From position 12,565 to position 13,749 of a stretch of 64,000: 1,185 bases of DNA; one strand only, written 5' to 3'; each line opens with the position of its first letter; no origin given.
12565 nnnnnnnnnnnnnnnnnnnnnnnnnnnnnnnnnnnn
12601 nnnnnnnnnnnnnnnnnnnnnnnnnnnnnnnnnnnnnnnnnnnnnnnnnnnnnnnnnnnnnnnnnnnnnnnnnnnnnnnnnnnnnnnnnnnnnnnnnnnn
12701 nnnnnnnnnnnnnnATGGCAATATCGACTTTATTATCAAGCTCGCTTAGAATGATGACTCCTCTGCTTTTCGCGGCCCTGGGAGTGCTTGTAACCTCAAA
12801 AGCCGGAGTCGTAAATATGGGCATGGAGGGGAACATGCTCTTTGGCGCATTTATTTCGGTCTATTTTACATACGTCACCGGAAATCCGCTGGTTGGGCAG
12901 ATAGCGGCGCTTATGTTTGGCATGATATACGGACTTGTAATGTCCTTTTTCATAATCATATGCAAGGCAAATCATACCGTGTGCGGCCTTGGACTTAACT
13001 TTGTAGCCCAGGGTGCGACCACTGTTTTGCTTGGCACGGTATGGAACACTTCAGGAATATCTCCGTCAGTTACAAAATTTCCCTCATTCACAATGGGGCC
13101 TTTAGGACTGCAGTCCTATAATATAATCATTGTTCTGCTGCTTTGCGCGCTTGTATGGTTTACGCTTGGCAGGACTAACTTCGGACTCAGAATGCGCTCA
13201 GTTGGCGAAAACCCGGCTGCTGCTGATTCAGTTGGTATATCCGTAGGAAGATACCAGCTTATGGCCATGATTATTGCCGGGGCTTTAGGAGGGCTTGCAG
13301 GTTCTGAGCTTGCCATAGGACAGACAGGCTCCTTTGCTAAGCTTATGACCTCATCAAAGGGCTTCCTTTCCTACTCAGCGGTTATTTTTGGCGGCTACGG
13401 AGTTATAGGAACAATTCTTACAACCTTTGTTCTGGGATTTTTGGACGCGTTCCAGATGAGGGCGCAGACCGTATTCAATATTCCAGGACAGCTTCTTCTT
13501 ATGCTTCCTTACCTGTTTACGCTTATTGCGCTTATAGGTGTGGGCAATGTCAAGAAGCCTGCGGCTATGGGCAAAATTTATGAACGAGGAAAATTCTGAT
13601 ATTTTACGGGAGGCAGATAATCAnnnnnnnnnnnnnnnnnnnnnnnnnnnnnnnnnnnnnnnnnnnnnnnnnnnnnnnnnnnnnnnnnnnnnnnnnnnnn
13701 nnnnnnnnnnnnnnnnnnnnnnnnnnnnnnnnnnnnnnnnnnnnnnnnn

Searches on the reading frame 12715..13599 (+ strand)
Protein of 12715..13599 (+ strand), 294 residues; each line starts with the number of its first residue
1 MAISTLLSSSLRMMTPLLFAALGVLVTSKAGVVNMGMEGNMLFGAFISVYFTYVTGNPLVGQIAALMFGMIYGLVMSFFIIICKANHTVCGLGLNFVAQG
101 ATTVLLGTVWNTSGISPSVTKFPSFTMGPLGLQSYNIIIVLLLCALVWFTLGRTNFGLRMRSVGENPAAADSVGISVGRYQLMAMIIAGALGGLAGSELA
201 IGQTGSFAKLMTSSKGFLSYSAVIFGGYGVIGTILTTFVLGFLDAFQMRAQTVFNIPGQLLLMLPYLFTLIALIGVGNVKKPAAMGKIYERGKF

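Call 15: find_encoding_contigs(protein=window:12715-13599:+, flank=10000, max_places=2)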
Protein window:12715-13599:+ (294 aa): 24 contigs read that carry it; 2 places shown.
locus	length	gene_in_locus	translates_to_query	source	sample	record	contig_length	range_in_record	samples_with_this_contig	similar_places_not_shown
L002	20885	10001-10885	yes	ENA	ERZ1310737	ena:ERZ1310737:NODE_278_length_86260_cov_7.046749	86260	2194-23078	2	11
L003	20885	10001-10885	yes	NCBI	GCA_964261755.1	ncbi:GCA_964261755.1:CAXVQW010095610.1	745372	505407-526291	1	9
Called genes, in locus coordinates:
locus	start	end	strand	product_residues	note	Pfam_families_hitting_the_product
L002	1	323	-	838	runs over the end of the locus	?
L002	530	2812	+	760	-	PF01315:Ald_Xan_dh_C, PF02738:MoCoBD_1, PF20256:MoCoBD_2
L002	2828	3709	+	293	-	PF00941:FAD_binding_5, PF03450:CO_deh_flav_C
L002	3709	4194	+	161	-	PF00111:Fer2 (weak), PF01799:Fer2_2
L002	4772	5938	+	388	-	PF02746:MR_MLE_N, PF13378:MR_MLE_C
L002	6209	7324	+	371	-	PF02608:Bmp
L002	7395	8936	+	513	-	PF00005:ABC_tran, PF13304:AAA_21 (faint), PF13401:AAA_22 (weak), PF00005:ABC_tran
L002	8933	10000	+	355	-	PF02653:BPD_transp_2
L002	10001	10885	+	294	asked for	PF02653:BPD_transp_2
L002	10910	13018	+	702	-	PF02629:CoA_binding (weak), PF13380:CoA_binding_2, PF13607:Succ_CoA_lig, PF13549:ATP-grasp_5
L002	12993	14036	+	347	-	PF00962:A_deaminase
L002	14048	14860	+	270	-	PF00378:ECH_1, PF16113:ECH_2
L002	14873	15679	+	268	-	PF00378:ECH_1, PF16113:ECH_2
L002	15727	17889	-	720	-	PF00580:UvrD-helicase, PF02562:PhoH (faint), PF13245:AAA_19 (faint), PF13361:UvrD_C (weak), PF13538:UvrD_C_2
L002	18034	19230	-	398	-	-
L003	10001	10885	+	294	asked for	PF02653:BPD_transp_2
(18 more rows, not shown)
